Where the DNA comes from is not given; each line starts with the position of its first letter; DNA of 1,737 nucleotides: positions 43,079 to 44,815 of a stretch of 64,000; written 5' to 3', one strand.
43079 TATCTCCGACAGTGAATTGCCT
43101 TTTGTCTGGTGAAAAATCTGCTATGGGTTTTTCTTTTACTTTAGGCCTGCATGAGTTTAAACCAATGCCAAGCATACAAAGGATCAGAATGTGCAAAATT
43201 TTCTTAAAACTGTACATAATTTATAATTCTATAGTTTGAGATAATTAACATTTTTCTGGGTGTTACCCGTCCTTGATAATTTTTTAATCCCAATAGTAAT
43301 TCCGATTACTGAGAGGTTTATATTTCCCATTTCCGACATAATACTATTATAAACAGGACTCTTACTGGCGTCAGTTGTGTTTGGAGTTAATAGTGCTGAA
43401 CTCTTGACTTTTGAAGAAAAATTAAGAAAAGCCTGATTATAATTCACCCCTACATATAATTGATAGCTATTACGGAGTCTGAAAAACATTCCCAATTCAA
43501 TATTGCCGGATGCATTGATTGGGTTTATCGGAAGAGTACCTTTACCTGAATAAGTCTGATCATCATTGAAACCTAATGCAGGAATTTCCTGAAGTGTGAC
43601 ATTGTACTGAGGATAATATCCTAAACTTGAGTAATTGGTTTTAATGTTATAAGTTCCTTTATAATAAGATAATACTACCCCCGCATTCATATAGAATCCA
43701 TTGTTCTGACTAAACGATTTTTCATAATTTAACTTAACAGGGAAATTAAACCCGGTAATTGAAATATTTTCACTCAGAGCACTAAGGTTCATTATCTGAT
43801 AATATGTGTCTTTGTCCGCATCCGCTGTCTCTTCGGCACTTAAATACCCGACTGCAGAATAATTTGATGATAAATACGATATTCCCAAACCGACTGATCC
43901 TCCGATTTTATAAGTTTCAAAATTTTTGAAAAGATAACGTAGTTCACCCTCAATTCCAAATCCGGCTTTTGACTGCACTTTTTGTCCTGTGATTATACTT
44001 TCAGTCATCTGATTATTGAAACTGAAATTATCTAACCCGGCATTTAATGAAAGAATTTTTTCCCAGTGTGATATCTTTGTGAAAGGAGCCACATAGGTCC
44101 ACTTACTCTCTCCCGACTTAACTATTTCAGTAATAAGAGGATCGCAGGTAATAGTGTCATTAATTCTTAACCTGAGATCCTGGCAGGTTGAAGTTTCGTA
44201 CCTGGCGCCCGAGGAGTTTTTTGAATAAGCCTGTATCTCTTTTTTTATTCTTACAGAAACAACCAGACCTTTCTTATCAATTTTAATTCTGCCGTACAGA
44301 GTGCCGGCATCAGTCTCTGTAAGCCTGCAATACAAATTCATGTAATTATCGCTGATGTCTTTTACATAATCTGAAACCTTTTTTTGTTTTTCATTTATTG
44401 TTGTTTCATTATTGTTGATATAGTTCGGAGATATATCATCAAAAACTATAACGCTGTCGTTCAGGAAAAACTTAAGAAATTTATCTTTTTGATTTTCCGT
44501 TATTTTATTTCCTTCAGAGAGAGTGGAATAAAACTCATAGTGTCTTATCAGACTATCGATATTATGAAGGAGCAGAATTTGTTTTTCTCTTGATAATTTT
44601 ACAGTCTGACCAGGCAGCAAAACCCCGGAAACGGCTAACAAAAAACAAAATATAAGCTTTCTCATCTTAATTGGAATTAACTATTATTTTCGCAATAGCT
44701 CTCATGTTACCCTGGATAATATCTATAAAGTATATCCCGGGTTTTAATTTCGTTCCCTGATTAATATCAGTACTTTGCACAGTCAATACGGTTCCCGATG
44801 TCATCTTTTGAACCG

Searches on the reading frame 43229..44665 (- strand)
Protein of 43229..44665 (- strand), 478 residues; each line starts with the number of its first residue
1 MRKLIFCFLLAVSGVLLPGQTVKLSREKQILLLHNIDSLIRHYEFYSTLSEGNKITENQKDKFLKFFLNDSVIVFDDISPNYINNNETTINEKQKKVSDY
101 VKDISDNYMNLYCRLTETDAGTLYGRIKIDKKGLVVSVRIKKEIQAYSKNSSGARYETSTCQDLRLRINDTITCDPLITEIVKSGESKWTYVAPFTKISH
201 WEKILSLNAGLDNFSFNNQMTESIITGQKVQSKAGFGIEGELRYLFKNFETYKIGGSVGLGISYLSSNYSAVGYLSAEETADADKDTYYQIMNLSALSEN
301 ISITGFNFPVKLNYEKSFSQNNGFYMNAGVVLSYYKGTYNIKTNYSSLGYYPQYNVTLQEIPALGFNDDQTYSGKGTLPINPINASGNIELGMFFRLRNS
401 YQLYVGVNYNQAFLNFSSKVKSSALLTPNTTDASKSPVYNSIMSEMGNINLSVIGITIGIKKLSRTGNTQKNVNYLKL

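Call 4: search_protein_families(library=pfam, proteins=[window:43229-44665:-], max_evalue=0.01)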
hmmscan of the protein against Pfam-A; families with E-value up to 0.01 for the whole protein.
window:43229-44665:- (478 aa): 0 families
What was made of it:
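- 43229..44665 (-): 478-aa exported protein, probable outer-membrane beta-barrel. No Pfam hit itself (call 4).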

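Call 16: search_protein_families(library=ncbifam, proteins=[window:43229-44665:-], max_evalue=0.01)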
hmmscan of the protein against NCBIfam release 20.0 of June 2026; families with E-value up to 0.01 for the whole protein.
window:43229-44665:- (478 aa): 0 families

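Call 62: search_protein_families(library=padloc, proteins=[window:43229-44665:-], max_evalue=0.001)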
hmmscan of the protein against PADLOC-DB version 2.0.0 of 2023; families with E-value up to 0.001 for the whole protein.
window:43229-44665:- (478 aa): 0 families
